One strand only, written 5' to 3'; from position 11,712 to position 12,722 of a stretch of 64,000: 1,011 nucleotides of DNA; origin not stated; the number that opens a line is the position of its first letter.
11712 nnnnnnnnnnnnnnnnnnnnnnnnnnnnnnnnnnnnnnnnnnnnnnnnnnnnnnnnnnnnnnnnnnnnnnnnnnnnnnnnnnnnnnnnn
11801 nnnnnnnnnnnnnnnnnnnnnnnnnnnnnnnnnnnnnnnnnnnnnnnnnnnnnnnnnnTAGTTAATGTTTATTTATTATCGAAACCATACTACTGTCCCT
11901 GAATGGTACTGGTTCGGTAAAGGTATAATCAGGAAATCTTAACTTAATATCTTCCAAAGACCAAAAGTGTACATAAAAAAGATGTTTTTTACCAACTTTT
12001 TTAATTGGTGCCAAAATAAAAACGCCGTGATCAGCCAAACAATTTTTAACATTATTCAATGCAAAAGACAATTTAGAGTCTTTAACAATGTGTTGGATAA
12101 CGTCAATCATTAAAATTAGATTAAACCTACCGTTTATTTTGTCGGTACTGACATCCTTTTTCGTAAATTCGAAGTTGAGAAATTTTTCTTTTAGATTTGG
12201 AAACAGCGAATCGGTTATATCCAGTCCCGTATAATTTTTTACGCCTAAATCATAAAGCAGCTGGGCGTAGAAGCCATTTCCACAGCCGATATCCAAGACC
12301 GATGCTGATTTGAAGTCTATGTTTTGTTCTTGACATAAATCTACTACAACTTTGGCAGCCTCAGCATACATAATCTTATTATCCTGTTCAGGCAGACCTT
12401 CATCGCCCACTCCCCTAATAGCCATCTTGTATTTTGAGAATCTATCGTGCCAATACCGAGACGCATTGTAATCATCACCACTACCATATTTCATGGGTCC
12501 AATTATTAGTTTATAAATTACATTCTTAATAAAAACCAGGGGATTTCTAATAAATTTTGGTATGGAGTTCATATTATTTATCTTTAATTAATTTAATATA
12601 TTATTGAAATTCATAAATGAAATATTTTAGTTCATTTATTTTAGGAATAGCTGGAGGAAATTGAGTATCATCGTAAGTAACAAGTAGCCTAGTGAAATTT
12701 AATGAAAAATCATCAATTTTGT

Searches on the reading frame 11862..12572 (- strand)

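Call 3: search_protein_families(library=pfam, proteins=[window:11862-12572:-])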
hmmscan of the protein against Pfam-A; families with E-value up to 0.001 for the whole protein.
window:11862-12572:- (236 aa): 8 families
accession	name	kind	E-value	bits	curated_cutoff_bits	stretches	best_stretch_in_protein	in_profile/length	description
PF13649.12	Methyltransf_25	-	1.6e-11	45.2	27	1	92-183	1-97/97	Methyltransferase domain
PF13489.12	Methyltransf_23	-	7.3e-11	42.5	27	1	85-188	19-117/164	Methyltransferase domain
PF08242.18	Methyltransf_12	-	4.1e-10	40.7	30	1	93-185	1-98/98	Methyltransferase domain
PF08241.18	Methyltransf_11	-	2.4e-09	38.1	21.2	1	93-187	1-95/95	Methyltransferase domain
PF13847.12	Methyltransf_31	-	7.1e-09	35.9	27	1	88-191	3-113/145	Methyltransferase domain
PF05401.17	NodS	-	7.5e-06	26.3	24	1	86-188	41-145/201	Nodulation protein S (NodS)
PF02353.26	CMAS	-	0.00057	19.7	27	1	63-197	39-174/273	Mycolic acid cyclopropane synthetase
PF13679.12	Methyltransf_32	-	0.001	19.5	27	0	72-135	9-77/143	Methyltransferase domain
